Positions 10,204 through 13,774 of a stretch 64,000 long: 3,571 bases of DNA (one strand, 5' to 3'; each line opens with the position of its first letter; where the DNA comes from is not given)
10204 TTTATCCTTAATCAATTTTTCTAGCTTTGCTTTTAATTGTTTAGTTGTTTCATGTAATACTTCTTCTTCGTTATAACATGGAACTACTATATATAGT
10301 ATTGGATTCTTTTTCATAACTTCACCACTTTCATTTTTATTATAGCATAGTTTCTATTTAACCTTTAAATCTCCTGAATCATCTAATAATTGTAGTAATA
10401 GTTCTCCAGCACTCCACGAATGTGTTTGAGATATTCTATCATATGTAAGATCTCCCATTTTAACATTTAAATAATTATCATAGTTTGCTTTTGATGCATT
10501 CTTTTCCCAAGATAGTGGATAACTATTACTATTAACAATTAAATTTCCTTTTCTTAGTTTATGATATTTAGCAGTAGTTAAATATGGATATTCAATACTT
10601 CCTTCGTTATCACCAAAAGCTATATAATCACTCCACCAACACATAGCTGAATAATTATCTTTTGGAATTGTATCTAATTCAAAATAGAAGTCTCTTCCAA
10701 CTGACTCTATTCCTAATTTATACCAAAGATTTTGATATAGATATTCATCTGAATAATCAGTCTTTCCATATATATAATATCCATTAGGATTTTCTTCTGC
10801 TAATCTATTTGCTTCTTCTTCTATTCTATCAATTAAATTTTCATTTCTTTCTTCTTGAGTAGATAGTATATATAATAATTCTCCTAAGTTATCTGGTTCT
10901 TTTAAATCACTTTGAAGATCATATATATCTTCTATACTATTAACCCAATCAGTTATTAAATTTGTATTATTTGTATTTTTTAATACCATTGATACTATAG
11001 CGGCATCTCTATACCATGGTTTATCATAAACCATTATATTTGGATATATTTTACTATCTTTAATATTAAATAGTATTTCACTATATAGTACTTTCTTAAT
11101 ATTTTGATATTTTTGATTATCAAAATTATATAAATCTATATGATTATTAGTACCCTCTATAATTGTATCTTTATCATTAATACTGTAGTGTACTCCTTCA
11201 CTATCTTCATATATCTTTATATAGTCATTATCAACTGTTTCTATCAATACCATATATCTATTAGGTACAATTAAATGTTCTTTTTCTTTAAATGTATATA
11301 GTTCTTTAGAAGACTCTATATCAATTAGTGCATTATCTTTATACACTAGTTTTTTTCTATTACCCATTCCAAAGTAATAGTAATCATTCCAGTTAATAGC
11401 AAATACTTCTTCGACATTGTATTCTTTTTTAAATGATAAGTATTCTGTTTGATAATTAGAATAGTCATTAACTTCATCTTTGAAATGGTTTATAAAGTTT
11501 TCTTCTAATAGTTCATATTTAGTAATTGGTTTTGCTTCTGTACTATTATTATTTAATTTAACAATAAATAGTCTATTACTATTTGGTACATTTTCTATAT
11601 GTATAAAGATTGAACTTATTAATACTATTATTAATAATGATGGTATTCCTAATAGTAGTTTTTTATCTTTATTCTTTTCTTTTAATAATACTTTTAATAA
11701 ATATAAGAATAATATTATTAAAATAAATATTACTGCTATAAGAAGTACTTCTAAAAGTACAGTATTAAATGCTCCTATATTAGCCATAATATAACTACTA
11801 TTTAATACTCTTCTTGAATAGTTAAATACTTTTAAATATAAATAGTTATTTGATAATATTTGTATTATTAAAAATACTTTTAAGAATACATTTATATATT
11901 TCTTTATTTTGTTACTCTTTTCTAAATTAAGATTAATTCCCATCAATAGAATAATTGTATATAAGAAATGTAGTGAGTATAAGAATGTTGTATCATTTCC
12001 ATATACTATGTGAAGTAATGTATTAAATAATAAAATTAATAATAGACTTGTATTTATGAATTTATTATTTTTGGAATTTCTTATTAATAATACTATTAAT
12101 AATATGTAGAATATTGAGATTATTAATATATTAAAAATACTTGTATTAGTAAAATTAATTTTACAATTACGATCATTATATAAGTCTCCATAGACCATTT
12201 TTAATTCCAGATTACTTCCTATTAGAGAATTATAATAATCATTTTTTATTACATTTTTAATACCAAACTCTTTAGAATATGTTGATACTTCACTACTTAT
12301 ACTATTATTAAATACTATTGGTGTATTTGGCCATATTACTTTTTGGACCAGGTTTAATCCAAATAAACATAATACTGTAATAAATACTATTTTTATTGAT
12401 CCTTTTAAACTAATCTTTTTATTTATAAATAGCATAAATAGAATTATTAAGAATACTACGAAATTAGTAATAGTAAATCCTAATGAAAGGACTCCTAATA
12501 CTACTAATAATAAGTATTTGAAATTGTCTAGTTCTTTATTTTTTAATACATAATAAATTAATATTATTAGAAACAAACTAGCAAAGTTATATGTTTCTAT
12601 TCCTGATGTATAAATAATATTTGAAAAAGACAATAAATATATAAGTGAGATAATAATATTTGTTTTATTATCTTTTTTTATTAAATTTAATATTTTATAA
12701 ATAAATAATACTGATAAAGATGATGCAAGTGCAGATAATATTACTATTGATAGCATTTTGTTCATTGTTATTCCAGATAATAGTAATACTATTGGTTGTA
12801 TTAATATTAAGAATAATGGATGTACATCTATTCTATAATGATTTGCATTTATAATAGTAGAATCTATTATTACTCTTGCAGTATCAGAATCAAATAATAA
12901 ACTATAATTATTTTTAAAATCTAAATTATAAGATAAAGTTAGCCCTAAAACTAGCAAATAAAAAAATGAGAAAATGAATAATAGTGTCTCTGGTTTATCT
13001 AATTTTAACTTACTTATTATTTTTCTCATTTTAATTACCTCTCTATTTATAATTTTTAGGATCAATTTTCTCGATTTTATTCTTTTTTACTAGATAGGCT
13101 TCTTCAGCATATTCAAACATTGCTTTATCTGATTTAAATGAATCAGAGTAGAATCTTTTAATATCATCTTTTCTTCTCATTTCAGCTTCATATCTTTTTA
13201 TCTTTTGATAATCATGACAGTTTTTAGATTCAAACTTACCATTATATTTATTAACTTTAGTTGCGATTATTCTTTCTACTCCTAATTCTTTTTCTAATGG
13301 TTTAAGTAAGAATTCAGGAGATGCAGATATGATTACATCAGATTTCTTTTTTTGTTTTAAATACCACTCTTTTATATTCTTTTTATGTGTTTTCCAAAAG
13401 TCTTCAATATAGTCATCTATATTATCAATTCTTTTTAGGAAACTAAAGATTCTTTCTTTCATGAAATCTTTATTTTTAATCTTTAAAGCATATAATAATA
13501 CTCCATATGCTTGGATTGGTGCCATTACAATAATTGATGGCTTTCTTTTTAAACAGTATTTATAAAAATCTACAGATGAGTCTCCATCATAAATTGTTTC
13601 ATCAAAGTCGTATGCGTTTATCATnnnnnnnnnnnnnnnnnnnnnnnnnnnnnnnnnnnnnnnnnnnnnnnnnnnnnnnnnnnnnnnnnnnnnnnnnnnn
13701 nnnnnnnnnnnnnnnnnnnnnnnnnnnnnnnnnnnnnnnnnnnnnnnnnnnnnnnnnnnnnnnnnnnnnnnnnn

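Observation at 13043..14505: Candidate lipid-linked ribofuranose donor pathway: phosphoribosyltransferase plus HAD phosphatase with no DprE1/DprE2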

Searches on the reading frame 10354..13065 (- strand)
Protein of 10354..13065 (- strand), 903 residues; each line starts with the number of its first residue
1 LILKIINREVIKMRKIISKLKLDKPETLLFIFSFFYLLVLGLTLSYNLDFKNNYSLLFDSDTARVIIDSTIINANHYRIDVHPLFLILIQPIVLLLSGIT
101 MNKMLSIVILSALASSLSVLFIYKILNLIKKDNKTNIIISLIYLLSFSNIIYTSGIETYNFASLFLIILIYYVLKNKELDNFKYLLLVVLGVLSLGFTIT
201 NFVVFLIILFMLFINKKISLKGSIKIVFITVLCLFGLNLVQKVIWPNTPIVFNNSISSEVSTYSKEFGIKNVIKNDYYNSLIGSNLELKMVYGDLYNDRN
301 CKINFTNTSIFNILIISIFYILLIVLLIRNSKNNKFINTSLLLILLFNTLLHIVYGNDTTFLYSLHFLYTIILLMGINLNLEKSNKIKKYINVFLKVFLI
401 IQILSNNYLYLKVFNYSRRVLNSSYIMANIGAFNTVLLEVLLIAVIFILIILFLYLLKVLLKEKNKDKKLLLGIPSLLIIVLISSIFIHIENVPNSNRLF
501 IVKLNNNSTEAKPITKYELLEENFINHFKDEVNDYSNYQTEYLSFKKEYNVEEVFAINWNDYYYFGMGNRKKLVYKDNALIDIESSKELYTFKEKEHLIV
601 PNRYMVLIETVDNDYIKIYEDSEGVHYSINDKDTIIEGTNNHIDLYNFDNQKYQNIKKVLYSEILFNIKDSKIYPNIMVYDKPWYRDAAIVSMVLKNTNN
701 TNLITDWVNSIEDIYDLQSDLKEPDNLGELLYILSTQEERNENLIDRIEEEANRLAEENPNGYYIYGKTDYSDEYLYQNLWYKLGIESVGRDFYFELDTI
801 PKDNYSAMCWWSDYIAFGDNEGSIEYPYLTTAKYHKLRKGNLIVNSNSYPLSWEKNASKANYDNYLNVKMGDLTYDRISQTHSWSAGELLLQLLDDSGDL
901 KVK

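Call 3: search_protein_families(library=pfam, proteins=[window:10354-13065:-], max_evalue=0.01)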
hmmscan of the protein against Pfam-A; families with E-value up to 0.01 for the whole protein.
window:10354-13065:- (903 aa): 0 families

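Call 4: search_protein_families(library=ncbifam, proteins=[window:10354-13065:-], max_evalue=0.01)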
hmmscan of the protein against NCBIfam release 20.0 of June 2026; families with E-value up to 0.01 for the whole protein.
window:10354-13065:- (903 aa): 0 families

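Call 72: predict_structure(alignment_id=A2)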
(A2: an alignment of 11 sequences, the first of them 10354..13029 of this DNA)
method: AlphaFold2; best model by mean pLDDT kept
length: 891 residues; sequences in the alignment: 11
mean_pLDDT: 85.6   pTM: 0.73
mean pLDDT of the five models: 85.6, 85.1, 83.4, 83.2, 81.6
residues with pLDDT >= 90: 392; 70-90: 412; 50-70: 66; < 50: 21
segments of 3 or more residues with pLDDT < 50: 1-9, 244-248, 250-252
pLDDT, mean of each block of 10 residues (from residue 1): 45 82 93 85 70 86 73 88 86 93 96 91 93 92 88 91 80 88 83 90 88 91 88 78 51 61 82 70 60 72 92 92 89 86 62 87 94 91 94 89 83 85 88 86 84 84 87 83 72 65 78 93 92 88 64 94 91 90 89 92 94 91 88 91 96 96 93 94 93 94 85 95 93 96 91 88 94 95 89 89 78 90 89 83 88 80 85 96 88 58
secondary structure, 60 per line:
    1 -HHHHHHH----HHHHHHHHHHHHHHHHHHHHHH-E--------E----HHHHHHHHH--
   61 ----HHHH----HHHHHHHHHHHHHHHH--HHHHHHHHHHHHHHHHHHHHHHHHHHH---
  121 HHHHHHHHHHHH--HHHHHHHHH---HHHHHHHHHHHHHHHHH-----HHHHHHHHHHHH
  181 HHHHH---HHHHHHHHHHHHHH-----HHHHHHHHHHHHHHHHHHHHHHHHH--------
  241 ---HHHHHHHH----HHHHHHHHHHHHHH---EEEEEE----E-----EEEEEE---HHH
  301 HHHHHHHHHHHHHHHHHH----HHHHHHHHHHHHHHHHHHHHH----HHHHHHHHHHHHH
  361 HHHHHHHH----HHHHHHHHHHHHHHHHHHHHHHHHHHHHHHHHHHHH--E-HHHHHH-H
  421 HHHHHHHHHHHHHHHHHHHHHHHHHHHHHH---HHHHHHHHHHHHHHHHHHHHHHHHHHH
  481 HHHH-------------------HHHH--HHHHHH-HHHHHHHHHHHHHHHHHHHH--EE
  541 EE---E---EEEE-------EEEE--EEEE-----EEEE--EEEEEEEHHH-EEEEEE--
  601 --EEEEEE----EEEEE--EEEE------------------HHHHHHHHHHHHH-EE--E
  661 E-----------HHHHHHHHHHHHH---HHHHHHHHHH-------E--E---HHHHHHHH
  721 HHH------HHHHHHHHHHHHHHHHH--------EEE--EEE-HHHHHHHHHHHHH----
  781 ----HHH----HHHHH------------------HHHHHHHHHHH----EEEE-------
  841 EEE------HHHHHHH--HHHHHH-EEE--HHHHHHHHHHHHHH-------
elements in order (helices of 4 or more, strands of 3 or more residues): H2-8 H13-34 H50-58 H65-68 H73-88 H91-117 H121-132 H135-143 H147-163 H169-185 H189-202 H208-232 H244-251 H256-269 E273-278 E289-294 H298-318 H323-343 H348-368 H373-408 H413-418 H420-450 H454-484 H504-507 H510-515 H517-536 E539-542 E550-553 E561-564 E567-570 E576-579 E582-588 E593-598 E603-608 E613-617 E620-623 H642-654 H673-685 H689-698 H713-723 H730-746 E755-757 E760-762 H764-776 H792-796 H815-825 E830-833 E841-843 H850-856 H859-864 E866-868 H871-884

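Call 75: fold_search(model_id=the predicted structure, library=pdb)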
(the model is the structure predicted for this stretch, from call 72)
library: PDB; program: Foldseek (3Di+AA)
matches with E <= 10: 190; with E <= 0.001: 1
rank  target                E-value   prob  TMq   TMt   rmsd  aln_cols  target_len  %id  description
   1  9s6t_A                2.0e-04  1.00  0.31  0.52   6.3       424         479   14  Ternary cryo-EM structure of chicken ALG12 with Dol25-PP-GlcNAc2Man7, Dol25-P-Man, and Fab (released 2026-03-18)
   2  8b6l_I                1.5e-03  1.00  0.26  0.32  14.4       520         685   12  Subtomogram average of the human Sec61-TRAP-OSTA-translocon (released 2022-12-07)
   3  6p25_B                1.8e-03  1.00  0.20  0.25  15.8       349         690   13  Structure of S. cerevisiae protein O-mannosyltransferase Pmt1-Pmt2 complex bound to the sugar donor and a peptide acce (released 2019-07-10)
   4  6p25_A                1.9e-03  1.00  0.18  0.22   7.9       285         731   13  Structure of S. cerevisiae protein O-mannosyltransferase Pmt1-Pmt2 complex bound to the sugar donor and a peptide acce (released 2019-07-10)
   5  9i5k_A                2.1e-03  1.00  0.30  0.49   9.9       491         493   11  Structure of the Chaetomium thermophilum Pmt4 homodimer (C2 symmetry) (released 2025-12-24)
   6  7oci_F                2.4e-03  1.00  0.27  0.35  13.3       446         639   12  Cryo-EM structure of yeast Ost6p containing oligosaccharyltransferase complex (released 2022-02-16)
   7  7zlh_A                2.9e-03  1.00  0.30  0.39  10.0       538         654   12  Cryo-EM structure of C-mannosyltransferase CeDPY19, in apo state, bound to CMT2-Fab and anti-Fab nanobody (released 2023-01-11)
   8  8pn9_A                3.3e-03  1.00  0.27  0.35  12.1       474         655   13  Structure of human oligosaccharyltransferase OST-A complex bound to NGI-1 (released 2024-05-08)
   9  9e6i_B                4.6e-03  1.00  0.19  0.23  15.7       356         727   12  Cryo-EM structure of Saccharomyces cerevisiae Pmt4-Ccw5 complex (released 2025-10-15)
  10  9e61_A                5.2e-03  1.00  0.19  0.23  16.8       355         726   12  Cryo-EM structure of Saccharomyces cerevisiae Pmt4 apo form (released 2025-10-15)
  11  9e61_B                5.4e-03  1.00  0.19  0.22  15.6       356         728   12  Cryo-EM structure of Saccharomyces cerevisiae Pmt4 apo form (released 2025-10-15)
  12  7zlg_A                6.4e-03  1.00  0.29  0.37   9.8       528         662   14  Cryo-EM structure of C-mannosyltransferase CeDPY19, in complex with acceptor peptide and bound to CMT2-Fab and anti-Fa (released 2023-01-11)
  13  7zli_A                6.9e-03  1.00  0.29  0.38  10.0       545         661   14  Cryo-EM structure of C-mannosyltransferase CeDPY19, in complex with Dol25-P-Man and bound to CMT2-Fab and anti-Fab nan (released 2023-01-11)
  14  9s6u_A                8.5e-03  1.00  0.25  0.38  11.3       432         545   15  Ternary cryo-EM structure of human ALG9 with Dol25-PP-GlcNAc2Man8, Dol25-P-Man and Fab (released 2026-03-18)
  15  9s6s_A                1.7e-02  1.00  0.28  0.43  10.1       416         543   14  Ternary cryo-EM structure of human ALG9 with Dol25-PP-GlcNAc2Man6, Dol25-P-Man and Fab (released 2026-03-18)
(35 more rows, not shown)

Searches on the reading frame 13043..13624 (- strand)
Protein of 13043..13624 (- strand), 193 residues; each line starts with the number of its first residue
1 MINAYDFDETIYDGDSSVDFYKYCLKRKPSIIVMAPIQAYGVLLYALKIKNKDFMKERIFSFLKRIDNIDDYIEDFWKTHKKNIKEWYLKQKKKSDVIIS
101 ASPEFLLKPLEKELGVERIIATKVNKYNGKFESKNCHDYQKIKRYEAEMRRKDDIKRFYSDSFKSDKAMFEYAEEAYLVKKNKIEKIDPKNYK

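Call 3: search_protein_families(library=pfam, proteins=[window:13043-13624:-], max_evalue=0.01)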
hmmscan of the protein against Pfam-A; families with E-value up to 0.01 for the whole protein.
window:13043-13624:- (193 aa): 1 family
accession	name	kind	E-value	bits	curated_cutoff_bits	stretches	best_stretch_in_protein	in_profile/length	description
PF12710.13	HAD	-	4.1e-15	57.1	27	1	5-169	3-187/189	haloacid dehalogenase-like hydrolase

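Call 4: search_protein_families(library=ncbifam, proteins=[window:13043-13624:-], max_evalue=0.01)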
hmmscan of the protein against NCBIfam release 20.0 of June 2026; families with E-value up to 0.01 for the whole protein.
window:13043-13624:- (193 aa): 4 families
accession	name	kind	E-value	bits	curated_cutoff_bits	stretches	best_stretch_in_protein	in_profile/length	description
TIGR01490.1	HAD-SF-IB-hyp1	subfamily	1.8e-17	64.2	98.3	1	4-181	3-198/202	HAD-IB family hydrolase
TIGR01488.1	HAD-SF-IB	subfamily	4e-11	43.2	45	1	4-170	3-174/177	HAD-IB family phosphatase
NF052360.1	HolPasePseu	equivalog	3.4e-09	36.7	280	1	72-175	84-193/218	histidinol-phosphatase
NF052359.1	HolPaseNeis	equivalog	9.6e-05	22.2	400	1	5-162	6-184/221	histidinol-phosphatase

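Call 80: search_solved_structures(query=window:13043-13624:-, max_evalue=0.01)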
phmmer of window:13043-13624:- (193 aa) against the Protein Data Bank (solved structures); distinct sequences matched with E-value up to 0.01: 0.
